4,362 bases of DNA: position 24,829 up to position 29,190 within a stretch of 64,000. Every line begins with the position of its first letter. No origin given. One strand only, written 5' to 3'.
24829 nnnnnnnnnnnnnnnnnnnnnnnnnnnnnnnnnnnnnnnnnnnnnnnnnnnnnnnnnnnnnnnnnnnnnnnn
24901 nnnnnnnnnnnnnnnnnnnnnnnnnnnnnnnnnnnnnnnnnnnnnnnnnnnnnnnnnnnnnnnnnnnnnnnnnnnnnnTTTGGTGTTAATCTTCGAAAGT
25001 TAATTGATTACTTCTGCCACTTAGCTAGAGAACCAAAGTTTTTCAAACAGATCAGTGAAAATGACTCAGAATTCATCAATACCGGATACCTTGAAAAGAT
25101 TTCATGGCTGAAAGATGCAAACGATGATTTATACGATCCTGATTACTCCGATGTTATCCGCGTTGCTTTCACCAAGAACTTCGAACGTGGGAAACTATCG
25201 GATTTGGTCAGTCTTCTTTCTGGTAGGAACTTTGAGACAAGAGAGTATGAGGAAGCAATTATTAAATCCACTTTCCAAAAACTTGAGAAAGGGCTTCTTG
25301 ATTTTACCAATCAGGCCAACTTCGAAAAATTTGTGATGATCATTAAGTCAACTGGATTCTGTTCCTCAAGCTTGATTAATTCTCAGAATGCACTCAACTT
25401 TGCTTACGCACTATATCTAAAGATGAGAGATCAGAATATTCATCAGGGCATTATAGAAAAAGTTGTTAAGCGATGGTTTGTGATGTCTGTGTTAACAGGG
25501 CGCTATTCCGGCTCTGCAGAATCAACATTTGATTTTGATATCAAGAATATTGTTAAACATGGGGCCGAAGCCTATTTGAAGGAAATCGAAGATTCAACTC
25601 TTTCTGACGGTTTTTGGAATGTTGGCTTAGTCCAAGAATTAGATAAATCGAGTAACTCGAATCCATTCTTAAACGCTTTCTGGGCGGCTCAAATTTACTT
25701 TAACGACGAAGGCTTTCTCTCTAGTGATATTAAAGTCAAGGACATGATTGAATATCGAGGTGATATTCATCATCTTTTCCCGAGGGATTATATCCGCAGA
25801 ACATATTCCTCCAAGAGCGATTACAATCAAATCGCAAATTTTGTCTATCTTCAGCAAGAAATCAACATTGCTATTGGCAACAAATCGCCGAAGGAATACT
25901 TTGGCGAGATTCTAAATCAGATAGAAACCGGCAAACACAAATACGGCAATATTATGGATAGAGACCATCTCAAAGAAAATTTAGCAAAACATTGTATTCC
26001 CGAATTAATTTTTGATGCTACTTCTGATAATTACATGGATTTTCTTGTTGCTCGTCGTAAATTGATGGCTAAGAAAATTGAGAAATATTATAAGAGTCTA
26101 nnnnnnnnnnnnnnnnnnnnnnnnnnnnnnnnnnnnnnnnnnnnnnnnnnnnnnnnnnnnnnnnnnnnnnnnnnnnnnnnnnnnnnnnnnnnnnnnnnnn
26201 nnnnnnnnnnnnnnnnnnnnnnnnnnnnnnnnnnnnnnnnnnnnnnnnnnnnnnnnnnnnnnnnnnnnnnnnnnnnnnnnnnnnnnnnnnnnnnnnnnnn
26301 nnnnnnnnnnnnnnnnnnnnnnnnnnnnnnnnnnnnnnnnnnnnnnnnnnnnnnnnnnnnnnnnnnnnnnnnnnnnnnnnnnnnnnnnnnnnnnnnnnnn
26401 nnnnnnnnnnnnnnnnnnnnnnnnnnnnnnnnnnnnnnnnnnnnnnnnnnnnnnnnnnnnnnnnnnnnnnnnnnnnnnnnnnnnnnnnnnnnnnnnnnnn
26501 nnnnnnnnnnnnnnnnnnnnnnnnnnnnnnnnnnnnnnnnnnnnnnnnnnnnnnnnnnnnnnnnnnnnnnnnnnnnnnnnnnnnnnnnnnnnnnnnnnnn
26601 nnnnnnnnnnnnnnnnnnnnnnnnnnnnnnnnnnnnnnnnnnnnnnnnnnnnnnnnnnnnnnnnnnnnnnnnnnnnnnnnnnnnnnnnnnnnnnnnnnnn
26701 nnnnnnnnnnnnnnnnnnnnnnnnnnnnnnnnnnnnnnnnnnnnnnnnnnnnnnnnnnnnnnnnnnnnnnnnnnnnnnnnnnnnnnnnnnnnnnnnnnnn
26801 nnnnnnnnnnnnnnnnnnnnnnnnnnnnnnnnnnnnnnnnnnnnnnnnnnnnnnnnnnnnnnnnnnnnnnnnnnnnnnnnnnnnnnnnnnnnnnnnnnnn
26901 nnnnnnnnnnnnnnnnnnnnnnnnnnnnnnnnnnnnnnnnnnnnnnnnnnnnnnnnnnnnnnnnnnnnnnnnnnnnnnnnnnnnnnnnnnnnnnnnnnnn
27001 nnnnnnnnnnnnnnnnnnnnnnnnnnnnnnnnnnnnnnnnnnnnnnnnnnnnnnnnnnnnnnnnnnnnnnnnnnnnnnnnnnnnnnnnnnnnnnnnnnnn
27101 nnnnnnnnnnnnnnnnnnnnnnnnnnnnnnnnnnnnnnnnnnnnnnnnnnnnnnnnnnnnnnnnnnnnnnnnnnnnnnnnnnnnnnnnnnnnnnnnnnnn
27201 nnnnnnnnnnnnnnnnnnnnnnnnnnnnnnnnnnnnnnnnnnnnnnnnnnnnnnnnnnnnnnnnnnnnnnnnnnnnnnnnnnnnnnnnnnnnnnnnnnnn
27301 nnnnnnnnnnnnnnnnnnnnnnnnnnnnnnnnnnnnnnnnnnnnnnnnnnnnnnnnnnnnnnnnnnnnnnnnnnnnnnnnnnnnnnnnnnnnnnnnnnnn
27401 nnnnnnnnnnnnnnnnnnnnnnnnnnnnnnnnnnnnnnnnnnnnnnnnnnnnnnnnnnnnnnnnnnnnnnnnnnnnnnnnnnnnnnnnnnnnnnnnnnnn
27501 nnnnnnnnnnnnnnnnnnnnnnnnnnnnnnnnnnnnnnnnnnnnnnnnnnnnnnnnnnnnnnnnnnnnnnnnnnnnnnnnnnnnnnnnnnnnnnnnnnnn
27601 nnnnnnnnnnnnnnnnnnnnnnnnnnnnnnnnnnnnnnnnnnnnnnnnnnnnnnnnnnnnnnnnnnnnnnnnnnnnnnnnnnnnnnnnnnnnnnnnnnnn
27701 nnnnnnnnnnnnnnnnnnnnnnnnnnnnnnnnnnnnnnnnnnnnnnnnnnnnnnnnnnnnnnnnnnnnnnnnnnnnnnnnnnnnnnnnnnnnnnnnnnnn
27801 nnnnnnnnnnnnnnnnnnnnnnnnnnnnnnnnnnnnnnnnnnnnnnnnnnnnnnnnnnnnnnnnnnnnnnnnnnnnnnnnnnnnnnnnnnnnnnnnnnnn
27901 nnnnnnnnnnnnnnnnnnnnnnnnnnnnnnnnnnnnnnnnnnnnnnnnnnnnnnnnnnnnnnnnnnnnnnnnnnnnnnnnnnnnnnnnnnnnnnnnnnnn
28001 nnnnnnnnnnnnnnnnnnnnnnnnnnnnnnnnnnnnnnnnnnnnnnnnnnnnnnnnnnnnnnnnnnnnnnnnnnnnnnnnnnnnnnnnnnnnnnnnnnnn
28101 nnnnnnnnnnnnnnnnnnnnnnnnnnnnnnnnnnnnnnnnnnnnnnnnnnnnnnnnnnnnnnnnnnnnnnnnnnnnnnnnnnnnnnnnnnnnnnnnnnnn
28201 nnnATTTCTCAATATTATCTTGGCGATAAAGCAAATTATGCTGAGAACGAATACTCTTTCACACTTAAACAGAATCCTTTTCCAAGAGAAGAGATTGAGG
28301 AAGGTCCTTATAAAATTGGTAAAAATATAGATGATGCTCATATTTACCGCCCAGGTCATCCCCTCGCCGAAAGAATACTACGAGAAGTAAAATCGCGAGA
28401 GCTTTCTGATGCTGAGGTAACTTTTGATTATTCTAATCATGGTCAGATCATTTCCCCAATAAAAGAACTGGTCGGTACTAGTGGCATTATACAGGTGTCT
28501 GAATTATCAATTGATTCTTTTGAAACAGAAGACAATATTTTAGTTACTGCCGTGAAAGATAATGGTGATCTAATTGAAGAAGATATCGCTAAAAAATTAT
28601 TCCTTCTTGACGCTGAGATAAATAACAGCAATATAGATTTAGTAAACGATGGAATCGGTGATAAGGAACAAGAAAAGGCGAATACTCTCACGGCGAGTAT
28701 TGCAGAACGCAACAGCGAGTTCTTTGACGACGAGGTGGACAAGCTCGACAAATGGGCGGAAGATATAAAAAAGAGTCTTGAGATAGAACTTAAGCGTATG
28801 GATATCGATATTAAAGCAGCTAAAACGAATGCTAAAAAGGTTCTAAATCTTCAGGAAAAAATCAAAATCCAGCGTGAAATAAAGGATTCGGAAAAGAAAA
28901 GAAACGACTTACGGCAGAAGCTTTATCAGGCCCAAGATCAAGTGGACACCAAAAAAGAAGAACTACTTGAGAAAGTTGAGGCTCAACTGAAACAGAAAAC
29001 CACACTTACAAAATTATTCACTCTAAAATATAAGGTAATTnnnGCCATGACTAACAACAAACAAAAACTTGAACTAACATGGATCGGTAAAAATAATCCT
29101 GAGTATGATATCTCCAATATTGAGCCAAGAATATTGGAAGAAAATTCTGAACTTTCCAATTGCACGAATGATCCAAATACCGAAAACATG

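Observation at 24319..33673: Four-gene fused defense operon: DUF262/DUF1524 (GmrSD-like), SNF2 helicase, Type III Mod, Type III Res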

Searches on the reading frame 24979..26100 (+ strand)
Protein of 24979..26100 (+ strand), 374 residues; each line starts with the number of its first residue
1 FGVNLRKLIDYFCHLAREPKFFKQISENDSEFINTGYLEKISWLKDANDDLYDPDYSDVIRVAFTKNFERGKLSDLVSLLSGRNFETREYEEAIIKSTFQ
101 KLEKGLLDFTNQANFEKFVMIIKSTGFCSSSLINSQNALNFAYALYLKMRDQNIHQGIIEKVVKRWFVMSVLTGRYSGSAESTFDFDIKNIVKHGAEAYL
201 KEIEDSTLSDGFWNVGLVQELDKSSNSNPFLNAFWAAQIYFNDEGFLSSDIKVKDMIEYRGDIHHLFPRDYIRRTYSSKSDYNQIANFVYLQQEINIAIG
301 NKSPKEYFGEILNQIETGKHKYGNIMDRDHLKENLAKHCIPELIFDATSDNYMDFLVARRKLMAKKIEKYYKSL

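Call 30: search_protein_families(library=pfam, proteins=[window:24979-26100:+], max_evalue=10)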
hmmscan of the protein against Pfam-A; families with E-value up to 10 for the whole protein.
window:24979-26100:+ (374 aa): 0 families

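Call 38: search_protein_families(library=padloc, proteins=[window:24979-26100:+], max_evalue=0.01)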
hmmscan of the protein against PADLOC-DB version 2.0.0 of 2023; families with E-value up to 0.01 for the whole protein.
window:24979-26100:+ (374 aa): 0 families

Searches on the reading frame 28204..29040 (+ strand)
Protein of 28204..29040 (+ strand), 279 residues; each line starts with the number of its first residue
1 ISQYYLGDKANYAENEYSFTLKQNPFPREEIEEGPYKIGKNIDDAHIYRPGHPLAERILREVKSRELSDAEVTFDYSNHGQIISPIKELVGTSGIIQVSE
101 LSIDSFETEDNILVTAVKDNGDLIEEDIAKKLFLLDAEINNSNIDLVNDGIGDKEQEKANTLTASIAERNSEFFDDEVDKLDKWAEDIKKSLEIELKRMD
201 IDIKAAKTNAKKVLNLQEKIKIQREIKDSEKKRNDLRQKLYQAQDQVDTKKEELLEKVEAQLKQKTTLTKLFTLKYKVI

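Call 30: search_protein_families(library=pfam, proteins=[window:28204-29040:+], max_evalue=10)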
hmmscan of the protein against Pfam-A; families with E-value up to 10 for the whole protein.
window:28204-29040:+ (279 aa): 3 families
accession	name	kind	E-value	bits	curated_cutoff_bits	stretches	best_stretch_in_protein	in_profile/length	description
PF02601.20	Exonuc_VII_L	-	0.15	11.9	35.9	1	153-265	165-269/315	Exonuclease VII, large subunit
PF21119.3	RYDR_Jsol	-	0.25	10.6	27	1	157-271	272-386/415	Ryanodine receptor junctional solenoid repeat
PF10186.14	ATG14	-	3.4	7.1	33.2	1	200-267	50-111/347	Vacuolar sorting 38 and autophagy-related subunit 14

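Call 38: search_protein_families(library=padloc, proteins=[window:28204-29040:+], max_evalue=0.01)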
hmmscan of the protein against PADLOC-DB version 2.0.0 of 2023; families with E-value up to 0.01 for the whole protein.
window:28204-29040:+ (279 aa): 1 family
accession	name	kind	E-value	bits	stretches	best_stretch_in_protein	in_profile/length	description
PDLC02619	DrmD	-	4.2e-06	23.2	1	156-275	752-871/872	DrmD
